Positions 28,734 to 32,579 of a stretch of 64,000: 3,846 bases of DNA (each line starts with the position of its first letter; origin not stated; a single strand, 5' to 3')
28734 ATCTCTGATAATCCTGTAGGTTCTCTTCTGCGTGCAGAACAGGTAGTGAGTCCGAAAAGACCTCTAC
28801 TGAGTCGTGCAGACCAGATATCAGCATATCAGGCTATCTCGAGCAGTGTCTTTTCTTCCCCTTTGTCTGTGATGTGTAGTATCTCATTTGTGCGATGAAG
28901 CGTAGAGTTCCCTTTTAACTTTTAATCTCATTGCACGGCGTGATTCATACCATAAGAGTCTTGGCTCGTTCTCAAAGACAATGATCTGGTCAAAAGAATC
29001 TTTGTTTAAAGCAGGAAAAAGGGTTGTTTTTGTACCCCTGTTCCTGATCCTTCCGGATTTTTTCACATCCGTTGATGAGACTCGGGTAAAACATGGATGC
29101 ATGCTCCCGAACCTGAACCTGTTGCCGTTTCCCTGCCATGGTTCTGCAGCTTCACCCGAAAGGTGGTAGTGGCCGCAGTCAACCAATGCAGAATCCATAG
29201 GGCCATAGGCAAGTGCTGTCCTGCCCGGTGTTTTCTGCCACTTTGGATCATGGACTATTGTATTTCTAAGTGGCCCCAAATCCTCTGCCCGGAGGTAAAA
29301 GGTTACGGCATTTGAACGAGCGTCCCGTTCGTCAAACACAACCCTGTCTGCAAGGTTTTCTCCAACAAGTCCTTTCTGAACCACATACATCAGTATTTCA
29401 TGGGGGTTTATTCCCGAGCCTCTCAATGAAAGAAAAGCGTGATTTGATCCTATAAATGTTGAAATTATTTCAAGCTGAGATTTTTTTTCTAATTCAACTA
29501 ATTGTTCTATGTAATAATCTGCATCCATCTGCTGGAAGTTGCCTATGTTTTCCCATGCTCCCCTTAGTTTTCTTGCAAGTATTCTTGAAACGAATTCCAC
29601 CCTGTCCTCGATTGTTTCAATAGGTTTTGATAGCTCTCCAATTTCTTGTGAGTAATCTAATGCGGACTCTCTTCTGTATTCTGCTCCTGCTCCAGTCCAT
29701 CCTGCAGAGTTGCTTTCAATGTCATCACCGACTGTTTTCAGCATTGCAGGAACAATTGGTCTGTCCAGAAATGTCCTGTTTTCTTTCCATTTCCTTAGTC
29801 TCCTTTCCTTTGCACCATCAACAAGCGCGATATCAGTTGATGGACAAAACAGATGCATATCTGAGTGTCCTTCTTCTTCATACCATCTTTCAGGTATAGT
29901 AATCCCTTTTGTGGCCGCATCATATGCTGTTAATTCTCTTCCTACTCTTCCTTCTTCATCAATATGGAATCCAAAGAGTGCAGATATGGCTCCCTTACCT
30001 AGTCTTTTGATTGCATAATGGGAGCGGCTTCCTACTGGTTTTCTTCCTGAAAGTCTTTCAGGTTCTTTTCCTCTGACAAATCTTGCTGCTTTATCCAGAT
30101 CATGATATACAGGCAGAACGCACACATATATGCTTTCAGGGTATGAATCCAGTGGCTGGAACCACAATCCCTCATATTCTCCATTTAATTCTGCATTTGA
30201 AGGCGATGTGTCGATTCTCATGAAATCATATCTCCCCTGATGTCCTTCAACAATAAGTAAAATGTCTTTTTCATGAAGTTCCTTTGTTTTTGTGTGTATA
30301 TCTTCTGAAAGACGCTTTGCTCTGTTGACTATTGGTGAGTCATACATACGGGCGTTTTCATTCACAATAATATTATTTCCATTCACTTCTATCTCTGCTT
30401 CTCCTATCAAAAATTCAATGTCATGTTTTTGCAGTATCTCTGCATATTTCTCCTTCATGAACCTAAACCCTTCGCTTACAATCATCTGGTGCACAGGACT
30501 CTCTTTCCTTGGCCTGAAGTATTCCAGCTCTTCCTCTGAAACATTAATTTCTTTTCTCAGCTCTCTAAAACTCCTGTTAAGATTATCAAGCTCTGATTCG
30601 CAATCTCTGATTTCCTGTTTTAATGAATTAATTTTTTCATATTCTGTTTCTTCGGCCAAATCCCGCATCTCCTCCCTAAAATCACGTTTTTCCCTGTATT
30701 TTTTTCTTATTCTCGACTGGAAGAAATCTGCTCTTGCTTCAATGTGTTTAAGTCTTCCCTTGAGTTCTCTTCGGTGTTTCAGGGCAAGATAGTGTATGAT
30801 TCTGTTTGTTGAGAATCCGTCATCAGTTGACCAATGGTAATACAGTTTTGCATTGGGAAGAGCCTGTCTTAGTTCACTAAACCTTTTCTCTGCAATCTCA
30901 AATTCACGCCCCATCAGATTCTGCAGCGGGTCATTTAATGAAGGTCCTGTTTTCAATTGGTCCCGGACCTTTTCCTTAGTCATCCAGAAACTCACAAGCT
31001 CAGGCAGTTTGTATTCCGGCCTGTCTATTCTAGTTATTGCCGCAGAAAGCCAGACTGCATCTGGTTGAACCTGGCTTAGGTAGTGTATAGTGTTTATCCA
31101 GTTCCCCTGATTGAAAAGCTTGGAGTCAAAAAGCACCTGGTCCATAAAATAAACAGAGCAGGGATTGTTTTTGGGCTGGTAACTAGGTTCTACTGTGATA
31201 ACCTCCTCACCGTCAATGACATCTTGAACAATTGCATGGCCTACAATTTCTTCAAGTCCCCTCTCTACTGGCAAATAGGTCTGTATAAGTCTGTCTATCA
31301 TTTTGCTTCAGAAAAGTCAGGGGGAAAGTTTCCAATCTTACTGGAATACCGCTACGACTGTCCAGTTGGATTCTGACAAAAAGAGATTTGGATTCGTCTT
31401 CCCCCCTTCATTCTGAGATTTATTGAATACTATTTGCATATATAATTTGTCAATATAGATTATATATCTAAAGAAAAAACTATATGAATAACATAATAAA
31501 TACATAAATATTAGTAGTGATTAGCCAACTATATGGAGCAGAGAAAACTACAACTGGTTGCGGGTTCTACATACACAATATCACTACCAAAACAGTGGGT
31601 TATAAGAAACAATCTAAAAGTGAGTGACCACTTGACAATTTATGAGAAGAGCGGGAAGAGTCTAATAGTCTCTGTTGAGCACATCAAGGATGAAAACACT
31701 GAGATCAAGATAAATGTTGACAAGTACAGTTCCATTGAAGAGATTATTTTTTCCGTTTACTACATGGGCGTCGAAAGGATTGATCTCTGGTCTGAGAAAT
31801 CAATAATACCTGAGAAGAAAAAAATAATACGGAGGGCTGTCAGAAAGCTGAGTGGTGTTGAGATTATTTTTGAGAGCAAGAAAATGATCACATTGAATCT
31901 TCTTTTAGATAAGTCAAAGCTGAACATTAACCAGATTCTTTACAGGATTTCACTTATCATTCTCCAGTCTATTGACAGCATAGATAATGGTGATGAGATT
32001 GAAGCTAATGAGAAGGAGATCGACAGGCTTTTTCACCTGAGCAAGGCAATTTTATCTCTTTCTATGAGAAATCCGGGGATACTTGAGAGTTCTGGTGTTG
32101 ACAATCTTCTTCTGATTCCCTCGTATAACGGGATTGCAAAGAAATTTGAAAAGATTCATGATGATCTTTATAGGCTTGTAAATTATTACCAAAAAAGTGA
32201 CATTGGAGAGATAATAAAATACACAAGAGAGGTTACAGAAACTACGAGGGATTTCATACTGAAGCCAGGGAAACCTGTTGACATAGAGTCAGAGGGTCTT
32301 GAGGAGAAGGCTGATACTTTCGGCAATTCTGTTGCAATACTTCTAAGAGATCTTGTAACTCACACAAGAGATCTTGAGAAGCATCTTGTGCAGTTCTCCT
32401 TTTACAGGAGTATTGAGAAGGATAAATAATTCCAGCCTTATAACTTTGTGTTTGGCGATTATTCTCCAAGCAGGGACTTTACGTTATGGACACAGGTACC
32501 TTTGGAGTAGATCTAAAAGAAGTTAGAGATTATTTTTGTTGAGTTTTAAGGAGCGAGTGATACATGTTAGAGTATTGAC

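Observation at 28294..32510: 4.15-kb insertion bracketed by a 68-bp direct repeat that duplicates the coding 3' end of the upstream gene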

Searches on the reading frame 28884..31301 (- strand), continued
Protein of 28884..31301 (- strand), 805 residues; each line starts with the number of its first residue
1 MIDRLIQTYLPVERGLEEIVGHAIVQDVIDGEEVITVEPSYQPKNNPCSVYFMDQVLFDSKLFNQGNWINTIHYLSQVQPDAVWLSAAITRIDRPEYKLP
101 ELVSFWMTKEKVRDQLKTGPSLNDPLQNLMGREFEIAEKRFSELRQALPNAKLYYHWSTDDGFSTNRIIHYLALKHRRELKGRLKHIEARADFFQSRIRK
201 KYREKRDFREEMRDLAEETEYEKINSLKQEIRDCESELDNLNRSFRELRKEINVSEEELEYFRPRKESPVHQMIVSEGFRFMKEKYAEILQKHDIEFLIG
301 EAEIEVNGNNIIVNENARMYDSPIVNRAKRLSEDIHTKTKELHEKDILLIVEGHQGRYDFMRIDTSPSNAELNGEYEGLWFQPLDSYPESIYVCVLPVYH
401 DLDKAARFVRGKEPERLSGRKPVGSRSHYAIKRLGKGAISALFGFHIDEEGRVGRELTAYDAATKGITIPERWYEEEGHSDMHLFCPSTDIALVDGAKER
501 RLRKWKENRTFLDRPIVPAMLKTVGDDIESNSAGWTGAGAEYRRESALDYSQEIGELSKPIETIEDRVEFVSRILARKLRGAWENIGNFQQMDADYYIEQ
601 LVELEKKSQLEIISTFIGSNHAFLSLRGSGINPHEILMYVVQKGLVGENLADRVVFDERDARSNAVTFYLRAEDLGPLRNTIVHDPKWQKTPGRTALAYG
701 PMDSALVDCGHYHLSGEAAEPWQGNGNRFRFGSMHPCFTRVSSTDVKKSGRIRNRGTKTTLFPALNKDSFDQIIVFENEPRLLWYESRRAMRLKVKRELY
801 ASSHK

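Call 57: find_encoding_contigs(protein=P0126, flank=6000, max_places=2)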
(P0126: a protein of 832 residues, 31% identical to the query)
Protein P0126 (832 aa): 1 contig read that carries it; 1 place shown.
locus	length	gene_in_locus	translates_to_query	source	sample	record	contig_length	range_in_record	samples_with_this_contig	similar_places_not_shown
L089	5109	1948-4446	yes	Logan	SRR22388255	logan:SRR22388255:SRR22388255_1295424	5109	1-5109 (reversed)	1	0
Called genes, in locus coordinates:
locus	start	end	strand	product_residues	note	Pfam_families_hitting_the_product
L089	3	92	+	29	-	?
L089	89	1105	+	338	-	PF04055:Radical_SAM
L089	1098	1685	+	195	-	PF01871:AMMECR1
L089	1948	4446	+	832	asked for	-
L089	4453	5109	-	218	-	?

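Call 67: predict_structure(alignment_id=A2)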
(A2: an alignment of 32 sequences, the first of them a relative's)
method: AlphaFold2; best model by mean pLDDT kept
length: 805 residues; sequences in the alignment: 32
mean_pLDDT: 88.4   pTM: 0.87
mean pLDDT of the five models: 88.4, 86.4, 85.5, 85.5, 85.2
residues with pLDDT >= 90: 474; 70-90: 268; 50-70: 57; < 50: 6
segments of 3 or more residues with pLDDT < 50: none
pLDDT, mean of each block of 10 residues (from residue 1): 84 68 87 91 95 97 97 97 97 93 89 74 70 96 98 97 92 86 90 91 89 79 84 88 90 86 76 92 95 97 97 91 92 92 96 96 92 89 92 97 95 91 88 95 97 97 90 92 88 95 92 93 89 57 71 55 88 84 79 92 93 87 81 91 91 84 76 79 91 93 92 94 94 94 70 91 74 95 95 89 74
secondary structure, 60 per line:
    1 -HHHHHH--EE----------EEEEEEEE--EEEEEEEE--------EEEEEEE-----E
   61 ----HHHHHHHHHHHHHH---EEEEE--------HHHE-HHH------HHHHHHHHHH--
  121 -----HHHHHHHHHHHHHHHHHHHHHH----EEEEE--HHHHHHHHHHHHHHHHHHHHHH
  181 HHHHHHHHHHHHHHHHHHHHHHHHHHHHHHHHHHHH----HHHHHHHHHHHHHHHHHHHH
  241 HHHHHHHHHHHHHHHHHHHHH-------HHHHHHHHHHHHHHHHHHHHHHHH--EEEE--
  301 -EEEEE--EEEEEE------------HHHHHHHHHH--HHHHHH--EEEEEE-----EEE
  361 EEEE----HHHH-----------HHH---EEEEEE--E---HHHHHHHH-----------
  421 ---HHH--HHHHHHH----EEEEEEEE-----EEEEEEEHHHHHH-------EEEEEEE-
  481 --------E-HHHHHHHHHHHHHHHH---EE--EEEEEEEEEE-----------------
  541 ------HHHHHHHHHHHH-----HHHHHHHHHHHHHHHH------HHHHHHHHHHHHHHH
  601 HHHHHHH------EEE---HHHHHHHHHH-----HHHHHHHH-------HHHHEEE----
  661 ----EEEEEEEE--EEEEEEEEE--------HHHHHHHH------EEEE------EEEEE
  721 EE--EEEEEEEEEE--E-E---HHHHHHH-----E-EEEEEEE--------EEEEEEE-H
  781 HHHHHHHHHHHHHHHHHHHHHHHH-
elements in order (helices of 4 or more, strands of 3 or more residues): H2-7 E22-29 E32-39 E48-54 H65-78 E82-86 H109-118 H126-147 E152-156 H159-216 H221-261 H269-292 E295-298 E302-306 E309-314 H327-336 H339-344 E347-352 E358-364 H369-372 E390-395 H402-409 H429-435 E440-447 E453-459 H460-465 E473-479 H491-506 E514-523 H547-558 H564-579 H586-607 E614-616 H620-629 H635-642 H650-653 E654-656 E665-672 E675-683 H692-699 E706-709 E716-722 E725-734 H743-749 E757-763 E772-778 H780-804

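Call 71: fold_search(model_id=the predicted structure, library=pdb)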
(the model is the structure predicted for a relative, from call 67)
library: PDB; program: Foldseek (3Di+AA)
matches with E <= 10: 859; with E <= 0.001: 0
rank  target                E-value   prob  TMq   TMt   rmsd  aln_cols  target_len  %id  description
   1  1xzw_B                3.1e-03  0.90  0.17  0.30  25.8       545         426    7  Sweet potato purple acid phosphatase/phosphate complex (released 2004-12-14)
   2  4y97_A                3.9e-03  0.95  0.09  0.15  18.3       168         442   14  Crystal Structure of human Pol alpha B-subunit in complex with C-terminal domain of catalytic subunit (released 2015-04-15)
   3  8ppt_A                5.1e-03  0.96  0.18  0.30  16.9       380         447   10  Pyrococcus abyssi DNA polymerase D (PolD) in its editing mode bound to a primer/template substrate containing a mismat (released 2023-12-20)
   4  4y97_E                5.1e-03  0.93  0.09  0.15  18.3       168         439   14  Crystal Structure of human Pol alpha B-subunit in complex with C-terminal domain of catalytic subunit (released 2015-04-15)
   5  1xzw_A                5.1e-03  0.87  0.17  0.30  25.9       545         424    7  Sweet potato purple acid phosphatase/phosphate complex (released 2004-12-14)
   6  4dhl_C                5.7e-03  0.90  0.17  0.30  25.5       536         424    8  Crystal structure of red kidney bean purple acid phosphatase in complex with Maybridge fragment MO07123 (released 2012-12-12)
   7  4y97_G                6.7e-03  0.91  0.08  0.14  18.4       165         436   14  Crystal Structure of human Pol alpha B-subunit in complex with C-terminal domain of catalytic subunit (released 2015-04-15)
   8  6pib                  7.5e-03  0.99  0.15  0.45  11.9       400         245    6  Structure of the Klebsiella pneumoniae LpxH-AZ1 complex (released 2020-02-12)
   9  6ph9                  8.8e-03  0.99  0.15  0.44  10.9       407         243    7  Crystal Structure of the Klebsiella pneumoniae LpxH-lipid X complex (released 2020-02-12)
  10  6pj3                  9.3e-03  0.99  0.15  0.43  12.2       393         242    6  Crystal structure of the Klebsiella pneumoniae LpxH/JH-LPH-33 complex (released 2020-02-12)
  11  9ccx                  1.5e-02  0.98  0.15  0.43  12.3       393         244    6  Crystal Structure of the Klebsiella pneumoniae LpxH/JH-LPH-86 complex (released 2025-02-12)
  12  6knb_A                2.0e-02  0.96  0.18  0.29  16.4       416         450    7  PolD-PCNA-DNA (form A) (released 2020-08-05)
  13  6hwr_D                2.1e-02  0.66  0.16  0.28  26.8       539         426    9  Red kidney bean purple acid phosphatase in complex with adenosine divanadate (released 2019-04-03)
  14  2qfp_A                2.2e-02  0.66  0.17  0.29  27.6       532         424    7  Crystal structure of red kidney bean purple acid phosphatase in complex with fluoride (released 2008-10-14)
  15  4dhl_A                2.5e-02  0.75  0.17  0.31  27.3       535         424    8  Crystal structure of red kidney bean purple acid phosphatase in complex with Maybridge fragment MO07123 (released 2012-12-12)
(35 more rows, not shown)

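Call 85: find_related_loci(query=A4, collection=viral_contigs, flank=8000)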
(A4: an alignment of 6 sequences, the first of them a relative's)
Query A4 (805 aa) in viral_contigs; peptide patterns used: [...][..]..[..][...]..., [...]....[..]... (x = any residue, [..] = any of these).
67 stretches matched a pattern, but none encodes a relative of the query by tblastn (E <= 1e-3).

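Call 86: find_related_loci(query=A4, collection=genome_contigs, flank=8000)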
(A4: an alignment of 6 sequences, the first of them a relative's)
Query A4 (805 aa) in genome_contigs; peptide patterns used: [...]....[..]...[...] (x = any residue, [..] = any of these).
130 stretches matched a pattern, but none encodes a relative of the query by tblastn (E <= 1e-3).

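Call 87: search_protein_families(library=pfam, proteins=[L005:7539-8537:-, L086:46-912:-, L005:8515-9819:+], max_evalue=1)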
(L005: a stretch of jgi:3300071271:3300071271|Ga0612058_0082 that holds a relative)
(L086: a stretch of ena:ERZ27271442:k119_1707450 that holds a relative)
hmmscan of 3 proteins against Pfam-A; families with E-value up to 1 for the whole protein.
L005:7539-8537:- (332 aa): 2 families
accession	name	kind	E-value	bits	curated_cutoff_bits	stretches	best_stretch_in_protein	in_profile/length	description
PF04014.23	MazE_antitoxin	-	3.8e-08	33.6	24.7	1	45-85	1-41/48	Antidote-toxin recognition MazE, bacterial antitoxin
PF01895.24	PhoU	-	0.00047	20.9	23.5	1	180-253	12-84/89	PhoU domain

L086:46-912:- (288 aa): 1 family
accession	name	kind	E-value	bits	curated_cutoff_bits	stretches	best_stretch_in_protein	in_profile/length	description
PF04014.23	MazE_antitoxin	-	1.1e-06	28.9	24.7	1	10-49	3-42/48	Antidote-toxin recognition MazE, bacterial antitoxin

L005:8515-9819:+ (434 aa): 0 families

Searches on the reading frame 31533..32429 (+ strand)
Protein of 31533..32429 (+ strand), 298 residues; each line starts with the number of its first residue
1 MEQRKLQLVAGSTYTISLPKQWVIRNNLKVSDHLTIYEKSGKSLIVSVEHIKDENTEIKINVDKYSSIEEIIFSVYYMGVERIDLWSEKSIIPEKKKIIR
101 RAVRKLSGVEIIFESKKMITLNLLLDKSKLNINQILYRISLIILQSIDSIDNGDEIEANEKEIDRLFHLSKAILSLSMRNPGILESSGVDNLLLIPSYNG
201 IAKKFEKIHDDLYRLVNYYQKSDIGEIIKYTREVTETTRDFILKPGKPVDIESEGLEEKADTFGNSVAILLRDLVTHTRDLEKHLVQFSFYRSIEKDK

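Call 8: search_protein_families(library=pfam, proteins=[window:31533-32429:+], max_evalue=0.01)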
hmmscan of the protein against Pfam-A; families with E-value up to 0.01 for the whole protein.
window:31533-32429:+ (298 aa): 1 family
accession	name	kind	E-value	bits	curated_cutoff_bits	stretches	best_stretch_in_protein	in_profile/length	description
PF04014.23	MazE_antitoxin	-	2.4e-07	31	24.7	1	10-46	4-40/48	Antidote-toxin recognition MazE, bacterial antitoxin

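Call 24: search_protein_families(library=ncbifam, proteins=[window:31533-32429:+], max_evalue=0.01)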
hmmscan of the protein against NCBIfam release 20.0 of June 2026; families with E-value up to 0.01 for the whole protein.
window:31533-32429:+ (298 aa): 0 families

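Call 25: search_protein_families(library=padloc, proteins=[window:31533-32429:+], max_evalue=0.01)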
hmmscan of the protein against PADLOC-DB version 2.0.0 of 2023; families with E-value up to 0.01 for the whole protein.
window:31533-32429:+ (298 aa): 0 families

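Call 26: search_protein_families(library=phrogs, proteins=[window:31533-32429:+], max_evalue=0.01)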
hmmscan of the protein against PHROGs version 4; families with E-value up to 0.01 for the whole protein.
window:31533-32429:+ (298 aa): 0 families

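Call 87: search_protein_families(library=pfam, proteins=[window:31533-32429:+], max_evalue=1)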
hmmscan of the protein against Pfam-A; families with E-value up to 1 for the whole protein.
window:31533-32429:+ (298 aa): 2 families
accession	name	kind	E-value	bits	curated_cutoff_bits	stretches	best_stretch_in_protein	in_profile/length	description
PF04014.23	MazE_antitoxin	-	2.4e-07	31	24.7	1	10-46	4-40/48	Antidote-toxin recognition MazE, bacterial antitoxin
PF16325.11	Peptidase_U32_C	-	0.016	15.7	28.2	1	24-57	23-56/83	Peptidase family U32 C-terminal domain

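Call 104: find_encoding_contigs(protein=window:31533-32429:+, flank=3000, max_places=5)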
Protein window:31533-32429:+ (298 aa): 1 contig read that carries it; 1 place shown.
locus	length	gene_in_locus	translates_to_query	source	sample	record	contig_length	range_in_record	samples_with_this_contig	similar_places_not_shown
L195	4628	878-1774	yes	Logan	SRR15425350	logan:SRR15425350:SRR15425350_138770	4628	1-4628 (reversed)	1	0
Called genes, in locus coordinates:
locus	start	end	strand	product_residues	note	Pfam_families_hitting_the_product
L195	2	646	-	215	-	?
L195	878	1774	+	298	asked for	PF04014:MazE_antitoxin (weak)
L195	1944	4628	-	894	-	?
